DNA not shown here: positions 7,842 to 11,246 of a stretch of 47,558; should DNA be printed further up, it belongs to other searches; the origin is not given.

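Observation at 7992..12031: Non-canonical chaperone-usher-like pair without an adjacent subunit gene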

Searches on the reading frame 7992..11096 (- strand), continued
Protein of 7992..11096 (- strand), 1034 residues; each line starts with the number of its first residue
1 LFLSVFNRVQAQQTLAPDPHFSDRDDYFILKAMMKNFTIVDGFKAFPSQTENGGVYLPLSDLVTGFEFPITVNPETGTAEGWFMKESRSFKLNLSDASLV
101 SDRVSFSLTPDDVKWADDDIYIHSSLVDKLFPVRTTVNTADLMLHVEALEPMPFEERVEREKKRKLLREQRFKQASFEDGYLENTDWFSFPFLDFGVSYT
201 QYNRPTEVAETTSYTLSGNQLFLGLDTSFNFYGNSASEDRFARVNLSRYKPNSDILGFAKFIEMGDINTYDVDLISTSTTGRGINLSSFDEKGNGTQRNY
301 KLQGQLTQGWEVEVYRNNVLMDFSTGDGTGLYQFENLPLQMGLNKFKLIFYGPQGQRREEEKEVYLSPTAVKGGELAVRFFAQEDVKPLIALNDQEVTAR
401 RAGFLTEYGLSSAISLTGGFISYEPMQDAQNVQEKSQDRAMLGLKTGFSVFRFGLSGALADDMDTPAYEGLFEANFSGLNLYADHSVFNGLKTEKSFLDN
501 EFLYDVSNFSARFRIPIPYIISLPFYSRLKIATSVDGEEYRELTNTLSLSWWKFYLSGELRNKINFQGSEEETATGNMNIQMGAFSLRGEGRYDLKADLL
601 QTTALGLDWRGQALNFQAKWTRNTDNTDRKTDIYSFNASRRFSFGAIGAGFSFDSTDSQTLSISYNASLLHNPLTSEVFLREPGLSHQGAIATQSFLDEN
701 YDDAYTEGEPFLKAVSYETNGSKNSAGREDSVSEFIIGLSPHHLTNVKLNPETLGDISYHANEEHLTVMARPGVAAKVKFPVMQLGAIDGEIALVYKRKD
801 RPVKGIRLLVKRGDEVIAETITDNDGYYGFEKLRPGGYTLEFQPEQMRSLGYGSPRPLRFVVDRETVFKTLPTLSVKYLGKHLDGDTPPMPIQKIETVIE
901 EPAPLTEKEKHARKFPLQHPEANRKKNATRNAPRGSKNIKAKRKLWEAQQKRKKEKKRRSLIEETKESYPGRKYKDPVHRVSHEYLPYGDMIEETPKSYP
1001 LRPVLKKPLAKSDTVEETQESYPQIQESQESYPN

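Call 27: search_solved_structures(query=A1, max_evalue=10, show_alignments=3)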
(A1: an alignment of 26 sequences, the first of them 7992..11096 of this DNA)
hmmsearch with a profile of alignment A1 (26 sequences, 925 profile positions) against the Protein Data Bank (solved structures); distinct sequences matched with E-value up to 10: 18.
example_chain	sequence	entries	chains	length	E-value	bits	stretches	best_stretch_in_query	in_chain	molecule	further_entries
10ps_A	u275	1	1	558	6.3e-10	41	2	801-848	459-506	Serine-aspartate repeat-containing protein D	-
9c7v_B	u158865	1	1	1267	4.3e-08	34.9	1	824-853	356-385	BOS complex subunit NOMO2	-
3irp_X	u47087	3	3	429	0.0093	17.3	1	801-847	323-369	Uro-adherence factor A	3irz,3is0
3is1_X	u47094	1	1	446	0.0099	17.2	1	801-847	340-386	Uro-adherence factor A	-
4wi0_B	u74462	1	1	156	0.098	13.9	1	821-872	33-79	Cellulosomal scaffoldin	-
4u3s_B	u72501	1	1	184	0.13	13.5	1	821-872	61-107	Cellulosomal scaffoldin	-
1ykm_B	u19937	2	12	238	0.24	12.6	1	822-846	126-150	Protocatechuate 3,4-dioxygenase beta chain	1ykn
1yko_B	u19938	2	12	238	0.25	12.5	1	822-846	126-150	Protocatechuate 3,4-dioxygenase beta chain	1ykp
2pcd_M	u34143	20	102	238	0.25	12.5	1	822-846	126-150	PROTOCATECHUATE 3,4-DIOXYGENASE (BETA CHAIN) | PROTOCATECHUATE 3,4-DIOXYGENASE | Protocatechuate 3,4-dioxygenase beta chain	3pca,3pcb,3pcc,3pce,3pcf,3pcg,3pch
1ykk_B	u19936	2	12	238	0.26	12.5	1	822-846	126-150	Protocatechuate 3,4-dioxygenase beta chain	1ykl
3mi1_M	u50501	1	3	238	0.27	12.4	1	822-844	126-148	Protocatechuate 3,4-dioxygenase beta chain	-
4v4c_B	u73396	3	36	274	0.44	11.7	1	807-850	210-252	Pyrogallol hydroxytransferase small subunit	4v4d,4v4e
2z5d_A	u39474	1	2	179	0.55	11.4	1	343-362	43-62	Ubiquitin-conjugating enzyme E2 H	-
8pjn_2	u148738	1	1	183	0.55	11.4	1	343-362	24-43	Ubiquitin-conjugating enzyme E2 H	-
4n8x_1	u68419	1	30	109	1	10.5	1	788-830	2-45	Carbon dioxide concentrating mechanism protein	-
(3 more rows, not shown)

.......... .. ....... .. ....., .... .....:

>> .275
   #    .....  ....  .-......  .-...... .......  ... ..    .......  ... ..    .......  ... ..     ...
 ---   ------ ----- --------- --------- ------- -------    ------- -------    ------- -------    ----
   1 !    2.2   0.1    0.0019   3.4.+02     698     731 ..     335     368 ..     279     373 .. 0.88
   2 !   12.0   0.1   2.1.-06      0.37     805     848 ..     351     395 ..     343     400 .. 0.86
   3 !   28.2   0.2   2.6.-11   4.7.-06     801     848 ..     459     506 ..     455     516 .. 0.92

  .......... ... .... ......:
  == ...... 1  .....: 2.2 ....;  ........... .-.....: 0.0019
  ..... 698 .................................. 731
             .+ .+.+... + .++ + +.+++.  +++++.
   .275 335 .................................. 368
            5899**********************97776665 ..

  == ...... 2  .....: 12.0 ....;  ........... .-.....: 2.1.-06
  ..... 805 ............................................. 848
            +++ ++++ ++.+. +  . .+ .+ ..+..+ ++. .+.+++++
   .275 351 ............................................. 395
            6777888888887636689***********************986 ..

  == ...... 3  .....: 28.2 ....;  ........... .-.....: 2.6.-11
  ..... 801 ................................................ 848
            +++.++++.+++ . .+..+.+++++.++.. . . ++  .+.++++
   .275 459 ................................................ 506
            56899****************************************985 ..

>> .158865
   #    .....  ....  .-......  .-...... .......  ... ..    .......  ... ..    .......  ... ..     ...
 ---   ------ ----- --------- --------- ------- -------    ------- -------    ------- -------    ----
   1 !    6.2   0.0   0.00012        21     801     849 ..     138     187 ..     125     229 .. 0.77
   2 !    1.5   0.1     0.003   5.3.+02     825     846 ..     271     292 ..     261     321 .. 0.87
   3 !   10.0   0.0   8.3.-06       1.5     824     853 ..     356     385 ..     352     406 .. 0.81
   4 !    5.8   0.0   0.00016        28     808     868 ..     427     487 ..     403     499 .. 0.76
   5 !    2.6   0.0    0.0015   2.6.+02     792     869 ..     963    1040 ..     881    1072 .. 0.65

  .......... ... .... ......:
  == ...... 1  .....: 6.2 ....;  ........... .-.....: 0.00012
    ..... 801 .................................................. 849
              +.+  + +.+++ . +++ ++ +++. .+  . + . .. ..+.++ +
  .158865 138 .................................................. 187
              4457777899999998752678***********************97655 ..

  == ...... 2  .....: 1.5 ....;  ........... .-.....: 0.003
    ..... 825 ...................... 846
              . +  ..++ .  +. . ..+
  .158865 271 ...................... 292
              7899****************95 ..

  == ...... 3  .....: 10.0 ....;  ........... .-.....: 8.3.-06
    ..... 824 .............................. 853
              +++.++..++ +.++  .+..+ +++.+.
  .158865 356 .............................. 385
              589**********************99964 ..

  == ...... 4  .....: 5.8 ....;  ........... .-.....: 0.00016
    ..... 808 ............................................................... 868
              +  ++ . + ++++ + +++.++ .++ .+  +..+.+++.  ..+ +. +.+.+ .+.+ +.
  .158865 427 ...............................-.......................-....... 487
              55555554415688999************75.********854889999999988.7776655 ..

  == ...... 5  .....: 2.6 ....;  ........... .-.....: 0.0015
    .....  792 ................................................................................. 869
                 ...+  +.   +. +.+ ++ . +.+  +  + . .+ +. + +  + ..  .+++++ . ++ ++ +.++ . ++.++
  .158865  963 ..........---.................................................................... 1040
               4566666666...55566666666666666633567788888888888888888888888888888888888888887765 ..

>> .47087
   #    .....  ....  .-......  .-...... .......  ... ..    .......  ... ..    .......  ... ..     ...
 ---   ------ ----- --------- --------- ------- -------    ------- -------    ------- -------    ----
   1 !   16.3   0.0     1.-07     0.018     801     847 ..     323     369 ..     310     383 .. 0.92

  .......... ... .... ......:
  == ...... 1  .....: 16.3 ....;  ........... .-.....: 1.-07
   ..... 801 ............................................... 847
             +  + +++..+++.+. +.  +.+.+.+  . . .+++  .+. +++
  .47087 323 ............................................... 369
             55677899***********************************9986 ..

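Call 28: predict_structure(alignment_id=A1)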
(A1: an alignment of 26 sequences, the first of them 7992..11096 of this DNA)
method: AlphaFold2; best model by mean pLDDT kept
length: 1034 residues; sequences in the alignment: 26
mean_pLDDT: 78.3   pTM: 0.62
mean pLDDT of the five models: 78.3, 77.7, 77.1, 75.5, 74.9
residues with pLDDT >= 90: 384; 70-90: 431; 50-70: 72; < 50: 147
segments of 3 or more residues with pLDDT < 50: 1-12, 174-176, 428-434, 882-884, 891-938, 965-1034
pLDDT, mean of each block of 10 residues (from residue 1): 37 70 85 86 87 86 91 91 89 90 88 90 91 90 91 83 67 55 90 91 92 91 93 82 90 84 89 85 92 69 69 80 65 76 83 70 80 91 88 76 93 92 69 64 89 92 88 85 92 86 94 80 88 95 91 87 95 92 88 93 92 88 91 93 89 94 92 92 86 92 89 87 56 86 87 87 89 92 92 82 87 90 88 91 86 85 87 82 49 34 38 32 27 35 69 75 48 34 30 28 32 27 29 29
secondary structure, 60 per line:
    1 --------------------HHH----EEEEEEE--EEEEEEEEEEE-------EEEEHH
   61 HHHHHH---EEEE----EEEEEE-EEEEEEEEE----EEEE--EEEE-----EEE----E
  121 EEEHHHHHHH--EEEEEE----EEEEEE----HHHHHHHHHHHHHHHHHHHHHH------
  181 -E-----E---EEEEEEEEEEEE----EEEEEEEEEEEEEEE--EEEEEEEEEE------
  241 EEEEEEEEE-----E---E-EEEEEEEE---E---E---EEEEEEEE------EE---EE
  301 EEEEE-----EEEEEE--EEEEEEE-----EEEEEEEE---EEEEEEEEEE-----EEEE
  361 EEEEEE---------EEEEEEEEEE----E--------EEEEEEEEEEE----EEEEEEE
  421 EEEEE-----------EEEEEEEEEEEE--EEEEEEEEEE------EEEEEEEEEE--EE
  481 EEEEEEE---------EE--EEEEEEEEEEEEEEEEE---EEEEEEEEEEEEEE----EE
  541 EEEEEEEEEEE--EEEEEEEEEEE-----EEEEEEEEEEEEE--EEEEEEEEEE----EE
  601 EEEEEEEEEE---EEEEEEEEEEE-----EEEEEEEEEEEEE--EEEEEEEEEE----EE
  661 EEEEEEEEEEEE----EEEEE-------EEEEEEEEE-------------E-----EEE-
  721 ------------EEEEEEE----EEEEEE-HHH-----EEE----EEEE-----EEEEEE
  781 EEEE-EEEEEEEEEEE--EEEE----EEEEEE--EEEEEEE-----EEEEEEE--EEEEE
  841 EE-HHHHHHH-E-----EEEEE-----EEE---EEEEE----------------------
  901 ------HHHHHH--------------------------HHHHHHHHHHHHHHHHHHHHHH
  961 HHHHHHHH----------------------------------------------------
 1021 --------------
elements in order (helices of 4 or more, strands of 3 or more residues): E28-34 E37-47 E55-58 H59-66 E70-73 E78-83 E85-93 E98-101 E104-107 E113-115 E120-123 H124-130 E133-138 E143-148 H153-174 E192-203 E208-222 E225-234 E241-249 E261-268 E280-287 E299-305 E311-316 E319-325 E331-338 E342-351 E357-366 E376-385 E399-409 E414-425 E437-448 E451-460 E467-476 E479-487 E501-517 E521-534 E539-551 E554-564 E570-582 E585-594 E599-610 E614-624 E630-642 E645-654 E659-672 E677-681 E689-697 E717-719 E733-739 E744-749 E759-761 E766-769 E775-784 E786-796 E799-802 E807-812 E815-821 E827-833 E836-842 H844-850 E858-862 E868-870 E874-878 H907-912 H939-968
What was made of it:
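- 7992..11120 (-): Gene for the outer-membrane usher. It encodes 1034 aa from TTG 11096, or more probably 1042 aa from ATA 11120, which overlaps the chaperone stop. The AF2 model has pLDDT 78 (call 28).
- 10647..11024 (-): Usher N-terminal periplasmic domain (residues ~25-150), followed by a long helix (residues 153-174). The secondary structure and pLDDT of 85-91 come from the AF2 model (call 28).
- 9081..10529 (-): Usher translocation barrel (residues ~190-672). I count 24 beta-strands in the model. The strand list is in call 28.
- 8757..9032 (-): C-terminal domain 1 (residues ~689-780). The model is in call 28.
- On Chaperone-usher superfamily (usher): An N-terminal domain covers residues 25-150, and two C-terminal domains follow the barrel (call 28).
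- Checked: It runs over residues ~881-1034, about 150 aa rather than 170, and is disordered in the model (call 28).
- The model has 24 barrel strands, a beta-sandwich between strands 6 and 7, an N-terminal domain and two C-terminal domains (call 28).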

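Call 30: fold_search(model_id=the predicted structure, library=pdb)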
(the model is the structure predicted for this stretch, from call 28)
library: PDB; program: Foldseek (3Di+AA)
matches with E <= 10: 982; with E <= 0.001: 222
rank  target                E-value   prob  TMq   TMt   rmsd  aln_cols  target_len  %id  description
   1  3rfz_B                1.1e-30  1.00  0.39  0.49  23.4       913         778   12  Crystal structure of the FimD usher bound to its cognate FimC:FimH substrate (released 2011-06-01)
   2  3rfz_E                5.0e-30  1.00  0.38  0.49  23.4       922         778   12  Crystal structure of the FimD usher bound to its cognate FimC:FimH substrate (released 2011-06-01)
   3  9bog_D                5.5e-30  1.00  0.38  0.48  22.3       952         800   12  Structural basis for adhesin secretion by the outer-membrane usher in type 1 pili (released 2024-10-09)
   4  9fw9_D                1.9e-28  1.00  0.39  0.57  16.4       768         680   12  Cryo-EM structure of the type 1 pilus assembly platform as part of the FimA-bound chaperone-usher pilus complex (FimDH (released 2025-06-04)
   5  6e14_D                1.9e-27  1.00  0.37  0.46  23.5       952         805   12  Handover mechanism of the growing pilus by the bacterial outer membrane usher FimD (released 2018-10-17)
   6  9fy9_D                8.9e-27  1.00  0.38  0.55  16.3       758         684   13  Cryo-EM structure of the type 1 chaperone-usher pilus FimD-tip complex (FimDHGFC) - Conformer 1 (released 2025-06-04)
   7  7lhg_C                2.5e-26  1.00  0.38  0.48  22.6       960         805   10  Cryo-EM structure of E. coli P pilus tip assembly intermediate PapC-PapD-PapK-PapG in the first conformation (released 2021-08-11)
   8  9fxs_D                9.9e-26  1.00  0.37  0.55  16.0       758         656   11  Cryo-EM structure of the type 1 pilus complex including pilus rod and FimI-bound assembly platform after incorporation (released 2025-06-04)
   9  9fxb_D                3.2e-25  1.00  0.36  0.54  15.2       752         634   11  Cryo-EM structure of the type 1 pilus assembly platform as part of the FimI-bound chaperone-usher pilus complex (FimDH (released 2025-06-04)
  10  9fx8_D                1.8e-24  1.00  0.37  0.55  15.6       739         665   12  Cryo-EM structure of the FimI-bound type 1 pilus assembly platform complex - Local refinement (released 2025-06-04)
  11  7lhh_C                1.3e-23  1.00  0.38  0.47  22.1       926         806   11  Cryo-EM structure of E. coli P pilus tip assembly intermediate PapC-PapD-PapK-PapG in the second conformation (released 2021-08-11)
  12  7lhi_C                2.0e-19  1.00  0.38  0.52  20.0       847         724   11  Cryo-EM structure of E. coli P pilus tip assembly intermediate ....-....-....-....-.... (released 2021-08-11)
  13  6cd2_C                4.8e-19  1.00  0.32  0.43  11.4       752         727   10  Crystal structure of the PapC usher bound to the chaperone-adhesin PapD-PapG (released 2018-10-03)
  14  2vqi_B                1.0e-18  1.00  0.29  0.54   9.1       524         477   11  Structure of the P pilus usher (PapC) translocation pore (released 2008-05-27)
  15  2vqi_A                4.8e-18  1.00  0.29  0.54   9.3       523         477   12  Structure of the P pilus usher (PapC) translocation pore (released 2008-05-27)
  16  3ohn_A                1.3e-17  1.00  0.30  0.59   8.7       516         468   13  Crystal structure of the FimD translocation domain (released 2011-06-01)
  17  3ohn_B                7.9e-16  1.00  0.30  0.59   8.5       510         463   13  Crystal structure of the FimD translocation domain (released 2011-06-01)
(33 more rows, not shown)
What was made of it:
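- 10647..11024 (-): Full-length Foldseek alignments to FimD and PapC complexes span 913-960 columns (call 30).
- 9081..10529 (-): Matches to the isolated FimD and PapC pores 3ohn and 2vqi have TM 0.54-0.59 normalised by target length (call 30).
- On Chaperone-usher superfamily (usher): The Foldseek top 18 hits are FimD or PapC, E 1e-30 to 1e-14 (call 30).
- Closest known: Classical chaperone-usher pili: type 1. Same: The usher architecture matches over its full length: N-terminal domain, 24-strand barrel, plug between strands 6 and 7, CTD1 and CTD2 (calls 28, 30).
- Closest known: Classical chaperone-usher pili: type 1. Different: Sequence identity is about 10-13% (call 30).
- Foldseek's top 18 PDB hits are FimD or PapC, E 1.1e-30 to 1.3e-14 (call 30).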

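Call 51: find_encoding_contigs(protein=P0002, flank=10000, max_places=3)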
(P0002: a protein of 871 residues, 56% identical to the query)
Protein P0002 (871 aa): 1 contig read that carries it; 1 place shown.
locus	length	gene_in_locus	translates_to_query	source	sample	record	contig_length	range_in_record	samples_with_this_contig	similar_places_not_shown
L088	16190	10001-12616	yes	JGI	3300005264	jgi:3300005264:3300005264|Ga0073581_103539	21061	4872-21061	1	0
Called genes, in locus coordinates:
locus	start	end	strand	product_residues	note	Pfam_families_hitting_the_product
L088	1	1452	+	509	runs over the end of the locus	PF00437:T2SSE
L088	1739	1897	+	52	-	-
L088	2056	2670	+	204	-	-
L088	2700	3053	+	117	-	-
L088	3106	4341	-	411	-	PF03952:Enolase_N, PF00113:Enolase_C, PF13378:MR_MLE_C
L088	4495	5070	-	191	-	PF01923:Cob_adeno_trans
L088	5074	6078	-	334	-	PF13391:HNH_2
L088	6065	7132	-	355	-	PF00145:DNA_methylase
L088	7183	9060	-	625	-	-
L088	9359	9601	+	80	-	-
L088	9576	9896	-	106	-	-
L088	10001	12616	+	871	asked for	PF17210:SdrD_B (faint)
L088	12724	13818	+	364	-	PF03739:LptF_LptG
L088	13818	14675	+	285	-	-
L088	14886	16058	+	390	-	PF13356:Arm-DNA-bind_3, PF00589:Phage_integrase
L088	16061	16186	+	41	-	-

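Call 81: search_dna_similar(query=window:7992-11096:-, collection=plasmids, mode=protein, max_rows=15)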
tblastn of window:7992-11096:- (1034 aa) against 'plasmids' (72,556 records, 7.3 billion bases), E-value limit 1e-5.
Records with a match: 7; places in all: 7; records where one place covers at least 80% of the query: 2.
Best place of each record, by identity: <60% 7.
By first word of the organism name: Novosphingobium 2; Pseudoalteromonas 2; Polaromonas 2; Sphingopyxis 1.
By predicted mobility (MOB-suite, as given by PLSDB): conjugative 4; non-mobilizable 3.
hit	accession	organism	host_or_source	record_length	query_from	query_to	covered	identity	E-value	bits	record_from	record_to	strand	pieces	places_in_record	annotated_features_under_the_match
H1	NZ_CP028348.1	Novosphingobium sp. THN1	cell culture,surface water of Lake Taihu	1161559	15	858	82%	24.2%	3e-37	160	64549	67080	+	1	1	record has no annotation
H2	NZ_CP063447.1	Novosphingobium sp. ES2-1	mixed culture,activated sludge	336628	14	858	82%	22.5%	3e-34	150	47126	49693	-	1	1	hypothetical protein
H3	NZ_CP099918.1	Pseudoalteromonas xiamenensis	Anadara tuberculosa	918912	26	838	79%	23.0%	1e-31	142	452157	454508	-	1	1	carboxypeptidase regulatory-like domain-containing protein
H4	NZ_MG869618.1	Polaromonas sp. E5S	Ecology Glacier, King George Island, ...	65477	4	850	59%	28.1%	2e-32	225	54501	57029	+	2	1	carboxypeptidase-like regulatory domain-containing protein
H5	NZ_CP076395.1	Sphingopyxis indica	Single cell,HCH dumpsite soil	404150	243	841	58%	26.3%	8e-34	149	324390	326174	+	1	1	carboxypeptidase regulatory-like domain-containing protein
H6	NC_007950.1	Polaromonas sp. JS666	-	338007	55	850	52%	28.0%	2e-22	194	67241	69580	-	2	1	carboxypeptidase-like regulatory domain-containing protein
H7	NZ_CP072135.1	Pseudoalteromonas xiamenensis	mangrove sediment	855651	28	851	50%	25.5%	4e-18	161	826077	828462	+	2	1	hypothetical protein | carboxypeptidase-like regulatory domain-containing protein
